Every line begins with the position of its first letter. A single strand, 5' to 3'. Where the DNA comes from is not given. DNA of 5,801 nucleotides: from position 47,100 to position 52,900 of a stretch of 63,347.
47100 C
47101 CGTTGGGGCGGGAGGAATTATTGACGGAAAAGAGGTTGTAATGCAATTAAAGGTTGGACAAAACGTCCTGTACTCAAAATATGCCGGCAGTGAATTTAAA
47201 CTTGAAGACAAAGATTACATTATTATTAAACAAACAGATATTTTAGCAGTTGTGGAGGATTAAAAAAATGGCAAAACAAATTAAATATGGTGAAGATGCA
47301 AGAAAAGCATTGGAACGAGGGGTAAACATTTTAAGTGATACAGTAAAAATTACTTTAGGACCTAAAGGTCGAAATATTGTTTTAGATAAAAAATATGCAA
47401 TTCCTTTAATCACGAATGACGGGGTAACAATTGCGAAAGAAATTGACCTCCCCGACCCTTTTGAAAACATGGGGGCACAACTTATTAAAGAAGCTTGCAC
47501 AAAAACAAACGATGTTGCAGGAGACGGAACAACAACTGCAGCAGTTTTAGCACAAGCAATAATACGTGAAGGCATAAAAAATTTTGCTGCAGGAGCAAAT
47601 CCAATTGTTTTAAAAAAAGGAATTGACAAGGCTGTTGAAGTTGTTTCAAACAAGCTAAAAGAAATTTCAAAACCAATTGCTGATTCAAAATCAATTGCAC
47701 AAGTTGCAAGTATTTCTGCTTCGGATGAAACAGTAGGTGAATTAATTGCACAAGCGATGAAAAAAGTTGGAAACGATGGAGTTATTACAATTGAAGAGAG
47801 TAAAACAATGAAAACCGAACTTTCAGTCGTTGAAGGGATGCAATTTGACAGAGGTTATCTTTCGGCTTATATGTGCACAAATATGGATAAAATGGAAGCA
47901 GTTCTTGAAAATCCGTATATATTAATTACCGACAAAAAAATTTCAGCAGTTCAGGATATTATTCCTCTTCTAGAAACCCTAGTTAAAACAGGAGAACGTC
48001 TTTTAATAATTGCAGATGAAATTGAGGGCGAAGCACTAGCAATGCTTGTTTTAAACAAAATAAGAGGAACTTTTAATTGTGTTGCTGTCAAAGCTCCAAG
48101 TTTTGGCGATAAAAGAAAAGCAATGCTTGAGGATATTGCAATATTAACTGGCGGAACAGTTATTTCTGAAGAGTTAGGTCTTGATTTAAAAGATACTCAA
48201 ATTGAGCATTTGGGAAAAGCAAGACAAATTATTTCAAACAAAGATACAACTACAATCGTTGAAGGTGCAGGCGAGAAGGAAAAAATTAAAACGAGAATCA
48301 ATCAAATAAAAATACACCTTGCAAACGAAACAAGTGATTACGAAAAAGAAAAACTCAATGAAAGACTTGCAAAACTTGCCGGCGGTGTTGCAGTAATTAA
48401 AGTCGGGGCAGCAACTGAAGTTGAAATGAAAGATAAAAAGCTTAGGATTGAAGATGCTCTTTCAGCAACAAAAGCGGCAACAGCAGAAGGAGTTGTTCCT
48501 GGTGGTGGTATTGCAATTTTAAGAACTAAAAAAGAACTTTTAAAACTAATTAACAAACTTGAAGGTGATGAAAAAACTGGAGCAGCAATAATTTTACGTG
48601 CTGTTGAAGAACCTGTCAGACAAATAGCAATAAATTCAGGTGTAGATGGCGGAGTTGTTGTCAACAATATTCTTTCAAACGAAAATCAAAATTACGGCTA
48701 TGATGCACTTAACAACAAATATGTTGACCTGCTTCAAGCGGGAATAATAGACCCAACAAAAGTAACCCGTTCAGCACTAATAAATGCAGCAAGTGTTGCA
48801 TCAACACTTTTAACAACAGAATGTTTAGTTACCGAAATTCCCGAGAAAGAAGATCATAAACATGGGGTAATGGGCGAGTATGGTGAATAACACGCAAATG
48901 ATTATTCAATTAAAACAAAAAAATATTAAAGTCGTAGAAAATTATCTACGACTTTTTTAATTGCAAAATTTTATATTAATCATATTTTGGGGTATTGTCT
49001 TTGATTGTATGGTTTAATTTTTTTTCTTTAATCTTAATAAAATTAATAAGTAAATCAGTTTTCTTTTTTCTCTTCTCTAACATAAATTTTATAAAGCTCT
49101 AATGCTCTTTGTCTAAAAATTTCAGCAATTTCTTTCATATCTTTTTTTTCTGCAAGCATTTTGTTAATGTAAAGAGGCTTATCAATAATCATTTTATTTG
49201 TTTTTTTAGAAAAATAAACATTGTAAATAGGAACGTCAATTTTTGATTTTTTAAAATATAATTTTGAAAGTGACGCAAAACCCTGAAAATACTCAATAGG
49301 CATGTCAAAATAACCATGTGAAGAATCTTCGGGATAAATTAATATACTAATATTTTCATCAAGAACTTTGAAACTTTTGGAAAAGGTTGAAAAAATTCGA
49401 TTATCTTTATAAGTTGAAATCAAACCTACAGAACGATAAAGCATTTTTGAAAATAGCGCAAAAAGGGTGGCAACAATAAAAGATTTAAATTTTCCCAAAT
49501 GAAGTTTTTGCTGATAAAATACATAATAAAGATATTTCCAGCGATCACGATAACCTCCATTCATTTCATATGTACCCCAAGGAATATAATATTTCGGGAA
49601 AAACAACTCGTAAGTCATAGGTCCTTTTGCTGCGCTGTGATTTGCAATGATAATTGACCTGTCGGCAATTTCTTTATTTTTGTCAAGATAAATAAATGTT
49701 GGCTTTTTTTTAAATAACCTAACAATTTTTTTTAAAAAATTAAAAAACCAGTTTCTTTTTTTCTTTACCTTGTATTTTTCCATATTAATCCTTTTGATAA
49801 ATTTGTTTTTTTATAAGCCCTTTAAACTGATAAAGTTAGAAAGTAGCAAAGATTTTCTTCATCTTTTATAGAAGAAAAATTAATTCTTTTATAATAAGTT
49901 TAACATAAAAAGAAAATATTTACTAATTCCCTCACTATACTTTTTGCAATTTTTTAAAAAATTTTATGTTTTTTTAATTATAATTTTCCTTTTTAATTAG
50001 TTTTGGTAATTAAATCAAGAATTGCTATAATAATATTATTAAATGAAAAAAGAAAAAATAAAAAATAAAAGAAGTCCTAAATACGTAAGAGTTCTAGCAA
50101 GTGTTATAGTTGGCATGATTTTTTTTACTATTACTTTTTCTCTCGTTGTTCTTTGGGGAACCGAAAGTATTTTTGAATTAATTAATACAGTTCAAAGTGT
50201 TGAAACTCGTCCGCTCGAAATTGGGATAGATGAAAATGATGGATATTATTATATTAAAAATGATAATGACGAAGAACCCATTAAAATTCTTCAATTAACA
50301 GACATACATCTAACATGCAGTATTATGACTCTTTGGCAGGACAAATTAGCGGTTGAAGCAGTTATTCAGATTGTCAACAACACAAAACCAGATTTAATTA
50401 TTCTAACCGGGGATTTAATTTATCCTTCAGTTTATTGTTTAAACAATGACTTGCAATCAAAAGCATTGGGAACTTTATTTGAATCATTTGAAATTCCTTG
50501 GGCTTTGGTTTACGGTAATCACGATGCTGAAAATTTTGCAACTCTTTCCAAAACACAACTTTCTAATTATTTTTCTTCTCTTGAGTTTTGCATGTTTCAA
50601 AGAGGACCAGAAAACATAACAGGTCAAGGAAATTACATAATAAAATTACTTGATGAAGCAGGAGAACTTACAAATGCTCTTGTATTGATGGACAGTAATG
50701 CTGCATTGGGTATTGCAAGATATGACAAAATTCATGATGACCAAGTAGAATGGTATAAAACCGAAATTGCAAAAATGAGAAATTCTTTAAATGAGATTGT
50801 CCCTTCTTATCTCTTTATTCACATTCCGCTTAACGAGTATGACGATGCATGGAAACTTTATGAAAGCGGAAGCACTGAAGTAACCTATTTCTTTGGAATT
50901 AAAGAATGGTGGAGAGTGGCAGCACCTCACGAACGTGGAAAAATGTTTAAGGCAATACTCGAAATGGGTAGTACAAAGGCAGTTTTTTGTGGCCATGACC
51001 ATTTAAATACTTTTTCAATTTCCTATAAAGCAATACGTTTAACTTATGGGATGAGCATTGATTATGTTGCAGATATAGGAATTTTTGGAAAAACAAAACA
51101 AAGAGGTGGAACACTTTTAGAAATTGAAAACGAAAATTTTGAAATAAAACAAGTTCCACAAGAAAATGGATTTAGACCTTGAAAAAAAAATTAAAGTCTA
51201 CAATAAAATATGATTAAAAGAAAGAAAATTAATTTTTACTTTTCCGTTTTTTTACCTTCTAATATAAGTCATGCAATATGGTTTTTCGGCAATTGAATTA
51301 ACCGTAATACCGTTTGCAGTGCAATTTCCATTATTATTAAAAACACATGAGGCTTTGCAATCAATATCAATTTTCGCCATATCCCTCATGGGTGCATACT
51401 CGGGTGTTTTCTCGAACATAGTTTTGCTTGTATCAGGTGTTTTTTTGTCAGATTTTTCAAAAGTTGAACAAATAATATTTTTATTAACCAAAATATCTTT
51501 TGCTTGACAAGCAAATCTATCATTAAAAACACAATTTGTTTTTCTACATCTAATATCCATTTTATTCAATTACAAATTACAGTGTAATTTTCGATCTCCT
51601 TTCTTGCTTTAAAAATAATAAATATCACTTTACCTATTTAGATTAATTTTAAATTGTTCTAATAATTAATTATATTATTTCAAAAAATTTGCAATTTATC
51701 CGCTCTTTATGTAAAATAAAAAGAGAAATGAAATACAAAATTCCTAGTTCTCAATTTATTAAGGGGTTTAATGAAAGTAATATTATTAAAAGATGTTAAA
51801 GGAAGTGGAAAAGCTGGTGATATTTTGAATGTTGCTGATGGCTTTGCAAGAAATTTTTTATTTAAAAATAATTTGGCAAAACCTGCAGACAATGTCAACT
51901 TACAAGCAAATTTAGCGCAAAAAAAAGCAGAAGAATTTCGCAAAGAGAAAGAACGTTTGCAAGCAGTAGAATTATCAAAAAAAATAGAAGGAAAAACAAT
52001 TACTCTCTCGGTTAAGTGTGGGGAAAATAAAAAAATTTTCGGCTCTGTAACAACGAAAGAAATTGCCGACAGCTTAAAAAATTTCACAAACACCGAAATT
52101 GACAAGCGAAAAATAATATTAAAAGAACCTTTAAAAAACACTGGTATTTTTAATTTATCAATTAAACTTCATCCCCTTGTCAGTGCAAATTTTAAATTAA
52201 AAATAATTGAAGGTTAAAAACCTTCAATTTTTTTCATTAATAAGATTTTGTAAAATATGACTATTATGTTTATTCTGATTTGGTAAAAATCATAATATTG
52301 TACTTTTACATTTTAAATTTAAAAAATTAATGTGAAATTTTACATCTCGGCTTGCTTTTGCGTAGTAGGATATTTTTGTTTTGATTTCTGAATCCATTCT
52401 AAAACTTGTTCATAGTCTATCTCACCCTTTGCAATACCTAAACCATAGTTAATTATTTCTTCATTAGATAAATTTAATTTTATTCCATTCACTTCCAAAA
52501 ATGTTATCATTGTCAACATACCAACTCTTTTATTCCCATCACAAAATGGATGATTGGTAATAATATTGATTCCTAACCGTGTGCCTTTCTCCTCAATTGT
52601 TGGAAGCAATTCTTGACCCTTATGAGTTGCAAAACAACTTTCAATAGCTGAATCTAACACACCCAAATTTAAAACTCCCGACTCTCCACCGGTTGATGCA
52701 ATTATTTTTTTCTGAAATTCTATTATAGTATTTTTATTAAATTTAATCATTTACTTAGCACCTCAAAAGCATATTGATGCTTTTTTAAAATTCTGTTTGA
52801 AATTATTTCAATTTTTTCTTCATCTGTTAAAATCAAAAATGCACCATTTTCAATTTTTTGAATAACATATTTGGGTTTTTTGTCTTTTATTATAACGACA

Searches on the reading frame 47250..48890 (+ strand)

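Call 11: search_protein_families(library=pfam, proteins=[window:47250-48890:+])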
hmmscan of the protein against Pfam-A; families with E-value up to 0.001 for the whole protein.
window:47250-48890:+ (546 aa): 1 family
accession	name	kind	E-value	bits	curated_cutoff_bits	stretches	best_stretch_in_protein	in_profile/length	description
PF00118.29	Cpn60_TCP1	-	2.1e-76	258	34.3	1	28-529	1-488/490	TCP-1/cpn60 chaperonin family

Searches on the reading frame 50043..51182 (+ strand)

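Call 10: search_protein_families(library=pfam, proteins=[window:50043-51182:+])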
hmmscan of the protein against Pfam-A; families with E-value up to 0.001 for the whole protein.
window:50043-51182:+ (379 aa): 2 families
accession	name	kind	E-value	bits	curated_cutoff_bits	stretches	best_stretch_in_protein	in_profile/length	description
PF00149.33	Metallophos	-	2.5e-14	54.6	21.5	1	80-320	1-189/191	Calcineurin-like phosphoesterase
PF12850.12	Metallophos_2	-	9.4e-05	22.9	27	0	81-168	2-70/154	Calcineurin-like phosphoesterase superfamily domain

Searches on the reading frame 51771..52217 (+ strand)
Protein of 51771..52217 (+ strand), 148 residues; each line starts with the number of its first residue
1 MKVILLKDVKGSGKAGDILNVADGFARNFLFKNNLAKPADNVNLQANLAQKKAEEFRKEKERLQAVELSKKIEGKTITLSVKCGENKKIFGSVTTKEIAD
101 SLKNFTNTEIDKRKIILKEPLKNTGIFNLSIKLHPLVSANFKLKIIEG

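Call 10: search_protein_families(library=pfam, proteins=[window:51771-52217:+])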
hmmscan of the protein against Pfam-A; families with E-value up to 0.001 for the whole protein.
window:51771-52217:+ (148 aa): 2 families
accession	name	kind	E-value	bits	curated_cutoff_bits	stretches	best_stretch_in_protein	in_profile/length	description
PF03948.19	Ribosomal_L9_C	-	1.6e-25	89.8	23.2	1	64-146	2-85/86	Ribosomal protein L9, C-terminal domain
PF01281.25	Ribosomal_L9_N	-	4.9e-21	74.4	20.7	1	1-45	1-45/47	Ribosomal protein L9, N-terminal domain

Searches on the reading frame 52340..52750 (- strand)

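Call 10: search_protein_families(library=pfam, proteins=[window:52340-52750:-])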
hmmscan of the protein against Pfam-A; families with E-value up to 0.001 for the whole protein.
window:52340-52750:- (136 aa): 1 family
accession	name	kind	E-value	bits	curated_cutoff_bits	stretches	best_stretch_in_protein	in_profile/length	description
PF02661.23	Fic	-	2.5e-12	47.9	24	1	4-85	2-93/93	Fic/DOC family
